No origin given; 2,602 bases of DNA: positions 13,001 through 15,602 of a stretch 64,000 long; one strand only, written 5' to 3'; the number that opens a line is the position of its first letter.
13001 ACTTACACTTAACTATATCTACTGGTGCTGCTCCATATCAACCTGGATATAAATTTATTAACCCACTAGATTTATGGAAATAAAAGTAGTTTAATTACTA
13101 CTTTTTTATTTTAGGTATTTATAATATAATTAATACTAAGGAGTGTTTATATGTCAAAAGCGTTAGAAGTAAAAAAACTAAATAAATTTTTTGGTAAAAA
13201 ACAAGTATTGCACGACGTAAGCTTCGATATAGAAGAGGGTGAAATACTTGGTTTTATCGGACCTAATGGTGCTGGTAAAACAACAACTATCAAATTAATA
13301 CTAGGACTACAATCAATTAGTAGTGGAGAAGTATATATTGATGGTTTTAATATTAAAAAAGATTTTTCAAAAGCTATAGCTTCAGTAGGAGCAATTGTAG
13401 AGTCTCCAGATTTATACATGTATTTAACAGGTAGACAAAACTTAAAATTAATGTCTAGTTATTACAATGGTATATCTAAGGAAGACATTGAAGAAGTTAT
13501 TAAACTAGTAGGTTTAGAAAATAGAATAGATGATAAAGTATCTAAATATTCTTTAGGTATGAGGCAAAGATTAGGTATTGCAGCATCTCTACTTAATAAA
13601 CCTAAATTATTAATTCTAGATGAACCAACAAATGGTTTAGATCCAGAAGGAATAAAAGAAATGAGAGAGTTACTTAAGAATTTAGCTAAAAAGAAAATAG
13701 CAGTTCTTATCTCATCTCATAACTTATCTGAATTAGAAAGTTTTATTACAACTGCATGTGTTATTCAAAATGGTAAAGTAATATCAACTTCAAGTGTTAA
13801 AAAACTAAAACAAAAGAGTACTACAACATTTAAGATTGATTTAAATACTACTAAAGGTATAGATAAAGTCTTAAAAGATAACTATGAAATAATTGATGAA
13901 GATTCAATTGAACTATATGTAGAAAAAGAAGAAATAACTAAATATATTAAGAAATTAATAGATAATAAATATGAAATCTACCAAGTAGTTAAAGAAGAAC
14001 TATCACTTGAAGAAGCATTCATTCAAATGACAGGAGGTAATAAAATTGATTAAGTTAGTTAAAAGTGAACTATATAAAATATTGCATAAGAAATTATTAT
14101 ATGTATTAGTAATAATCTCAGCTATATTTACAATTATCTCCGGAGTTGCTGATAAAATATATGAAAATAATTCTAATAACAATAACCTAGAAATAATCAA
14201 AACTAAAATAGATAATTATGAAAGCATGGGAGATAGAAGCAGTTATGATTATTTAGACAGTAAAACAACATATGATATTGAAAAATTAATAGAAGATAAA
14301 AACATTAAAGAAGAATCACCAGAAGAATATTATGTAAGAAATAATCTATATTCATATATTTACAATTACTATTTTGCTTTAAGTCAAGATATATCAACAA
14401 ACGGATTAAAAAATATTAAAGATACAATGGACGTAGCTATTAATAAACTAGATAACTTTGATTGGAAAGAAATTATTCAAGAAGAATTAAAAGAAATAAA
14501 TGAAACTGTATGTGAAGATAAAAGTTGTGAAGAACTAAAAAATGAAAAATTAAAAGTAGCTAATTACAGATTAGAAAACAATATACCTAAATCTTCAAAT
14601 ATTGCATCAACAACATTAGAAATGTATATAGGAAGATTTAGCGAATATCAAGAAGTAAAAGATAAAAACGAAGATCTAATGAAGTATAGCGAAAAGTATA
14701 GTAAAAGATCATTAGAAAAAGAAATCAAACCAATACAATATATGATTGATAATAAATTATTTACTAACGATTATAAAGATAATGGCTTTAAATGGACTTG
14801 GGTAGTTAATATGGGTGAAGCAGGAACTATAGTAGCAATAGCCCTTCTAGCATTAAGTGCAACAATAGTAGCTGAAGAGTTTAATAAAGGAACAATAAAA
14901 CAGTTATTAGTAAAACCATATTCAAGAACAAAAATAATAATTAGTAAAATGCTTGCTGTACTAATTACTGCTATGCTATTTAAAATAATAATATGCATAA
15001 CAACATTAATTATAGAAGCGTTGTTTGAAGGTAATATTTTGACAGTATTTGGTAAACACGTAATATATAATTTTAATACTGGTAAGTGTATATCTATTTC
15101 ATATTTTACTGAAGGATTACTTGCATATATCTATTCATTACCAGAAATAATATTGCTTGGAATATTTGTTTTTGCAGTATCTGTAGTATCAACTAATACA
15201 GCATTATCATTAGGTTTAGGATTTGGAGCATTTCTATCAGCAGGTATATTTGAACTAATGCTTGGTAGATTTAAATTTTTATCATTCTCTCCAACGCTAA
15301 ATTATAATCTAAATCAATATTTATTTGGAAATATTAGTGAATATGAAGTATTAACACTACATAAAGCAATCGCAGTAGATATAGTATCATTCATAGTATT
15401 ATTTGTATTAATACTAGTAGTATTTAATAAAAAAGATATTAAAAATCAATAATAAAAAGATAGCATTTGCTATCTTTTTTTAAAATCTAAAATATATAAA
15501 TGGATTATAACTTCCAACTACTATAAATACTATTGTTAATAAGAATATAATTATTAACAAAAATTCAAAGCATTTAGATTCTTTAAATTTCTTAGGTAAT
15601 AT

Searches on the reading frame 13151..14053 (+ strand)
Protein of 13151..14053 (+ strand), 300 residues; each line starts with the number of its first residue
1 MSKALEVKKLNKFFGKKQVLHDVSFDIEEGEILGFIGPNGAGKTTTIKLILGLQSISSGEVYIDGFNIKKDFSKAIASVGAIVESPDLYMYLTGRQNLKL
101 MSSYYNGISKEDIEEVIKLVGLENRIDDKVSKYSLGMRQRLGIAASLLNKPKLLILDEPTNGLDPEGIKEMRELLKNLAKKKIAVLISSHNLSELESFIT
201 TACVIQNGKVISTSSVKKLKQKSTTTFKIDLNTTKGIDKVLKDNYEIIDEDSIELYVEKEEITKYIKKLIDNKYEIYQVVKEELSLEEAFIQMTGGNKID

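Call 18: search_protein_families(library=pfam, proteins=[window:13151-14053:+], max_evalue=0.00001)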
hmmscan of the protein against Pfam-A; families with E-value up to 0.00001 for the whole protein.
window:13151-14053:+ (300 aa): 2 families
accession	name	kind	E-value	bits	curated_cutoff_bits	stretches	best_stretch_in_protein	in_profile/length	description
PF00005.33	ABC_tran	-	2.1e-32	113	25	1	20-161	1-137/137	ABC transporter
PF13304.12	AAA_21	-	9.8e-18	65.7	27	1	119-195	224-303/304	AAA domain, putative AbiEii toxin, Type IV TA system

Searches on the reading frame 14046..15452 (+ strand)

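Call 18: search_protein_families(library=pfam, proteins=[window:14046-15452:+], max_evalue=0.00001)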
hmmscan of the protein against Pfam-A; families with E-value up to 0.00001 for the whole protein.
window:14046-15452:+ (468 aa): 3 families
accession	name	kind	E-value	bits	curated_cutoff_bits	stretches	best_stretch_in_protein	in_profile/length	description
PF12679.13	ABC2_membrane_2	-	2.7e-20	73.2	27.2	1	4-465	3-283/283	ABC-2 family transporter protein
PF12730.13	ABC2_membrane_4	-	8.7e-11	42.5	27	1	250-382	47-168/179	ABC-2 family transporter protein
PF12698.13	ABC2_membrane_3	-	1.9e-06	27.7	31.6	1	158-416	64-310/347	ABC-2 family transporter protein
